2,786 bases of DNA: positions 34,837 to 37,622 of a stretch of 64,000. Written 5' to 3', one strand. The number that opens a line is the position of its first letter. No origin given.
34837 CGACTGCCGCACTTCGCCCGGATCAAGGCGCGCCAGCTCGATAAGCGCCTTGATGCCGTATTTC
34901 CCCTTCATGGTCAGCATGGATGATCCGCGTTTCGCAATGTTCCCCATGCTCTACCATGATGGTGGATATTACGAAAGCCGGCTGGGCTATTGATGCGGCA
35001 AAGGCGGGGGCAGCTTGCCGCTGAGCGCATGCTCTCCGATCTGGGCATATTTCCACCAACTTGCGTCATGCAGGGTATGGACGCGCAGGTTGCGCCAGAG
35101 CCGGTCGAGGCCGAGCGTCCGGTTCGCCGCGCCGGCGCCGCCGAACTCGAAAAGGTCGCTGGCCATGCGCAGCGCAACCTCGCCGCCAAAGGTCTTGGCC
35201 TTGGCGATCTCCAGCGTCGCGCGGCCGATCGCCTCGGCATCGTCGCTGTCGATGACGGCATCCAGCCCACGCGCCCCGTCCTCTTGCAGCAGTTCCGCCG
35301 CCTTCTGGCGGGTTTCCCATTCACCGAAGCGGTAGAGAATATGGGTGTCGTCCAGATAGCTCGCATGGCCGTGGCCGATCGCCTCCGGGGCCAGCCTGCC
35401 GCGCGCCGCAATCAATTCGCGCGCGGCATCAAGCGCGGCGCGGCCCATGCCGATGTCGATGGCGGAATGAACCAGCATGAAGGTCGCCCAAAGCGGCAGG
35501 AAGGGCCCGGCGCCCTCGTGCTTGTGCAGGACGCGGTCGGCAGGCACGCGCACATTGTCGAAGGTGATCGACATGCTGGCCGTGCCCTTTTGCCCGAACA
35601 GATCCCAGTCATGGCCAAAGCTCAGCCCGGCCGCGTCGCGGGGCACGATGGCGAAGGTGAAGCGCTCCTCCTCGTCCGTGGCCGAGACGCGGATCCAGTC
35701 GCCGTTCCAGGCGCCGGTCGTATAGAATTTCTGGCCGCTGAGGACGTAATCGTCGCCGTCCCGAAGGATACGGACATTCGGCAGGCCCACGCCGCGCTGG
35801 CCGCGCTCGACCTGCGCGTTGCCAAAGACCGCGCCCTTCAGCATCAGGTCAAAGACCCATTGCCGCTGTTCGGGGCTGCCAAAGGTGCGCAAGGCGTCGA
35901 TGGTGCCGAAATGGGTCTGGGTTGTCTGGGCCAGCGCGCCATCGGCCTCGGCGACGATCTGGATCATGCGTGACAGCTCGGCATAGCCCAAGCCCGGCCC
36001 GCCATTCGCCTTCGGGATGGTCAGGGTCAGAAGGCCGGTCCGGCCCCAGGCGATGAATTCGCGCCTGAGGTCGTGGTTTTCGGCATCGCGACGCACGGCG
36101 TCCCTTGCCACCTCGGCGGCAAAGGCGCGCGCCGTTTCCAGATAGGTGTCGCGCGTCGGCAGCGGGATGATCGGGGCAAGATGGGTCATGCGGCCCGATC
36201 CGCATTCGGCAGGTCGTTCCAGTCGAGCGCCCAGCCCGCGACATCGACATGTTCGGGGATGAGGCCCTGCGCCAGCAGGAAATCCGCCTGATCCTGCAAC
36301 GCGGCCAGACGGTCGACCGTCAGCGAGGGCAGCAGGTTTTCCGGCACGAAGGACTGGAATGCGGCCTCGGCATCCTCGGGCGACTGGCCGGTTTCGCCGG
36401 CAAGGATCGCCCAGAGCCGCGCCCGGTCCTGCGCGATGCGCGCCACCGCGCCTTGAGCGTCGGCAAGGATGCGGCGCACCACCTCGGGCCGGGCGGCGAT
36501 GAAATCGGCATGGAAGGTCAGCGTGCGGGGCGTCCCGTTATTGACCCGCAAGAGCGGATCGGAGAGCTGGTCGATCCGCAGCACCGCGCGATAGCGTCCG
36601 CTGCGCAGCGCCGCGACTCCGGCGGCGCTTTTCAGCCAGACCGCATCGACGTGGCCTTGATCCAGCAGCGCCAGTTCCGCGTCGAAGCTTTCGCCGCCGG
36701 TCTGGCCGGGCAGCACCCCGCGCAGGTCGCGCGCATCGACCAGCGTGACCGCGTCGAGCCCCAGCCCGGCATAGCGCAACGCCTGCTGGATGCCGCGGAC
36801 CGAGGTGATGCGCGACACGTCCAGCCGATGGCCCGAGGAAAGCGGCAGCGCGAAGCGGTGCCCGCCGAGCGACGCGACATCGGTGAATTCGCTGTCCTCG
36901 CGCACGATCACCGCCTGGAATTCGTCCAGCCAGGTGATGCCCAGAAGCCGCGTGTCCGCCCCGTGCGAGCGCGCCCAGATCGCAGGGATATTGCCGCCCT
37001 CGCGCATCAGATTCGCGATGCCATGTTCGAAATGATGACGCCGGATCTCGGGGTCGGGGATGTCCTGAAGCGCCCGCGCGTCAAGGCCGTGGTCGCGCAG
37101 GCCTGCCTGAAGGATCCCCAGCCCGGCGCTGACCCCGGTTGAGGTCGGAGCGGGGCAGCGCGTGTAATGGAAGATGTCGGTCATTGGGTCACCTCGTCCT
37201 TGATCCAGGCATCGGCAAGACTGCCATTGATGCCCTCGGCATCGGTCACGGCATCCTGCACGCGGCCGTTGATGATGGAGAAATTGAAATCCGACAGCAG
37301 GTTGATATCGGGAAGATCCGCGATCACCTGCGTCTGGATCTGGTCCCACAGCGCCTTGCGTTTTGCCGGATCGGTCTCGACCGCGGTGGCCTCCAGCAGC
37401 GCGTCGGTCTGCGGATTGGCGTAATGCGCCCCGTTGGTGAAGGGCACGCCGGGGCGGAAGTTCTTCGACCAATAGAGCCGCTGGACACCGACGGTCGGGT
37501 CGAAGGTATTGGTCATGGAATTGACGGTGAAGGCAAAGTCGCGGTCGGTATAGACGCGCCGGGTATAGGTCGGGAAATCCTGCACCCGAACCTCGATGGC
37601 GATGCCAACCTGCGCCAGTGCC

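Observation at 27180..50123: ~23 kb organosulfur-scavenging supercluster with multiplied 4S-like (DszA/B/C-type) enzymes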

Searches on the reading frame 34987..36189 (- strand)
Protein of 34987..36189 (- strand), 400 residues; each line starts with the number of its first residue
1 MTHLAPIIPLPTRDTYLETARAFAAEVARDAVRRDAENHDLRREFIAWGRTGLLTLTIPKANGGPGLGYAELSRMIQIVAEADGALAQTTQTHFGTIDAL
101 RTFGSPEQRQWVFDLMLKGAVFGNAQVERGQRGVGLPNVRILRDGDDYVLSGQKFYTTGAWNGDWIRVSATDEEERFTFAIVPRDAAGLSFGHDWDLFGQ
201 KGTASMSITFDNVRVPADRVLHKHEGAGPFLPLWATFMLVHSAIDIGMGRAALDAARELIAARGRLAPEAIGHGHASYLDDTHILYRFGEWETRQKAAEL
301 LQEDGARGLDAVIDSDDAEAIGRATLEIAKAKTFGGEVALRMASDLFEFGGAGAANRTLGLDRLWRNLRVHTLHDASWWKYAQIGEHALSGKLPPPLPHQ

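Call 4: search_protein_families(library=pfam, proteins=[window:34987-36189:-])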
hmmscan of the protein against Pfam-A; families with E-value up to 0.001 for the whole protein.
window:34987-36189:- (400 aa): 4 families
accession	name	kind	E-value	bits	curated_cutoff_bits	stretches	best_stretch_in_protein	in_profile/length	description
PF02771.21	Acyl-CoA_dh_N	-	1.3e-12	48.5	22.9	1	15-118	6-111/113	Acyl-CoA dehydrogenase, N-terminal domain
PF08028.16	Acyl-CoA_dh_2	-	5.7e-12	46.5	22.7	1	239-375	1-130/134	Acyl-CoA dehydrogenase, C-terminal domain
PF02770.24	Acyl-CoA_dh_M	-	5.9e-10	39.6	33.3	1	141-213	21-97/97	Acyl-CoA dehydrogenase, middle domain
PF00441.29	Acyl-CoA_dh_1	-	9.3e-06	26.3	22.4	1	242-372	19-132/150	Acyl-CoA dehydrogenase, C-terminal domain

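Call 6: search_protein_families(library=ncbifam, proteins=[window:34987-36189:-], max_evalue=0.00001)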
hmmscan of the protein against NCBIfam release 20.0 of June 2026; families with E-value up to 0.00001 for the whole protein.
window:34987-36189:- (400 aa): 13 families
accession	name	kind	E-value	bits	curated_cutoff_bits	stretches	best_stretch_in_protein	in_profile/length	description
TIGR04022.1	sulfur_SfnB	equivalog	2.2e-101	339.6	430.9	1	14-395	8-386/391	SfnB family sulfur acquisition oxidoreductase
NF043015.1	DibenthMonoxDszC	equivalog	4.9e-44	150.7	850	1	17-396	19-411/415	dibenzothiophene monooxygenase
NF042439.1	SulpropCoADesulf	equivalog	1.4e-19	70.1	600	1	20-375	4-356/379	3-sulfinopropanoyl-CoA desulfinase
NF045652.1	ProlPCPDhRedW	equivalog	1.9e-19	69.8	650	1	18-329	9-323/376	L-prolyl-[peptidyl-carrier protein] dehydrogenase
NF042972.1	AcrlCoAredClosAcrC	equivalog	2.9e-18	65.7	640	1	18-275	14-272/378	acryloyl-CoA reductase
NF049984.1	Rv1679_FadE16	equivalog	2e-16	60.2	600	1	28-370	12-346/371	Rv1679 family acyl-CoA dehydrogenase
NF058590.1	AcCoDHFadEBacil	equivalog_domain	1.9e-14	53.1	600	1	33-223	46-241/586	acyl-CoA dehydrogenase FadE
TIGR03207.1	cyc_hxne_CoA_dh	equivalog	3.3e-14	52.4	575.35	1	16-278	8-273/372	cyclohexanecarboxyl-CoA dehydrogenase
NF043006.1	CyhCrbnylCoADH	equivalog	2.4e-12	46.5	650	1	50-262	46-265/380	cyclohexane-1-carbonyl-CoA dehydrogenase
NF045552.1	GlutCoADH_Des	equivalog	4.2e-11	42.7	470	1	19-373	15-363/387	glutaryl-CoA dehydrogenase Acd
NF053553.1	prodigi_MBC_PigA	equivalog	5.5e-11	42.2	500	1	15-228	11-233/381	prodigiosin MBC biosynthesis dehydrogenase PigA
NF008997.0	PRK12341.1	equivalog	3.6e-10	39.5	537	1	24-259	21-263/382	acyl-CoA dehydrogenase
NF045629.1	monooxsub_HsaA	equivalog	2.2e-06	26.7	450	0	147-376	120-362/383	3-hydroxy-9,10-secoandrosta-1,3,5(10)-triene-9,17-dione monooxygenase oxygenase subunit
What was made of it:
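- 34987..36189 (-): C2: SfnB/DszC/MsuC-like ACAD-fold flavin monooxygenase. TIGR04022 340 bits, below 431 (call 6).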

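Call 27: search_solved_structures(query=window:34987-36189:-, max_evalue=1e-15)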
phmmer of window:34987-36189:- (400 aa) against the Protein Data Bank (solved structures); distinct sequences matched with E-value up to 1e-15: 14.
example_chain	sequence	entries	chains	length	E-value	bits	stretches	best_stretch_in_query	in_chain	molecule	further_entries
6u76_A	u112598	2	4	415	1.9e-38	135.5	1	11-397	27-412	methanesulfinate monooxygenase | Putative dehydrogenase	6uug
3x0x_A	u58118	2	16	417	2.2e-35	125.4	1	18-396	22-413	DszC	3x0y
4doy_A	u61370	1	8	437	3.8e-35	124.6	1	18-396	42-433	Dibenzothiophene desulfurization enzyme C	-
4jek_A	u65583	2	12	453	4.4e-35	124.4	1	18-396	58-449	Dibenzothiophene desulfurization enzyme C | DszC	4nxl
5xb8_A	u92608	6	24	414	1e-34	123.2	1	34-396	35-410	Thermophilic dibenzothiophene desulfurization enzyme C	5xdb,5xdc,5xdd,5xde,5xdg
8cda_A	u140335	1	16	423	2.4e-31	112.1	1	18-396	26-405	Probable monooxygenase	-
6u1v_A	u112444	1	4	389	3.8e-21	78.5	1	47-369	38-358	Acyl-CoA dehydrogenase domain-containing protein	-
4u83_A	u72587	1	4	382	3.9e-19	71.9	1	11-371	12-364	Acyl-CoA dehydrogenase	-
4n5f_A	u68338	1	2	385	3.1e-18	68.9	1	17-375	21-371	Putative acyl-CoA dehydrogenase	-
5z8t_A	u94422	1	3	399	9.2e-17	64.1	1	50-374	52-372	Acyl-CoA dehydrogenase type 2 domain protein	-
5gj7_A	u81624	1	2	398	9.2e-17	64.1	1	50-374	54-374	Acyl-CoA dehydrogenase type 2 domain protein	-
4m9a_A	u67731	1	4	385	2.1e-16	62.9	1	15-375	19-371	Acyl-CoA dehydrogenase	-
3nf4_A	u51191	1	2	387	2.7e-16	62.5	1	14-274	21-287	acyl-CoA dehydrogenase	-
3pfd_A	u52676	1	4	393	3.8e-16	62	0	18-375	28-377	Acyl-CoA dehydrogenase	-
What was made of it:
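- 34987..36189 (-): Nearest structures are methanesulfinate monooxygenase 6U76 at 135 bits and DszC at 125 (call 27).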

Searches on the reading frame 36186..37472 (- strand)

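Call 4: search_protein_families(library=pfam, proteins=[window:36186-37472:-])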
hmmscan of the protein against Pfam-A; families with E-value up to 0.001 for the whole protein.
window:36186-37472:- (428 aa): 0 families

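Call 6: search_protein_families(library=ncbifam, proteins=[window:36186-37472:-], max_evalue=0.00001)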
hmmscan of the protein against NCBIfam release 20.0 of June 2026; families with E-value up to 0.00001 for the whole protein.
window:36186-37472:- (428 aa): 2 families
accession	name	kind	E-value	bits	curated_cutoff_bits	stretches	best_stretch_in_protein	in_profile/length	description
TIGR01728.1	SsuA_fam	subfamily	2.3e-15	56.6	163.5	1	160-414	58-283/290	aliphatic sulfonate ABC transporter substrate-binding protein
NF008588.0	PRK11553.1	subfamily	2e-08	33.5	299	1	159-412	83-305/319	aliphatic sulfonate ABC transporter substrate-binding protein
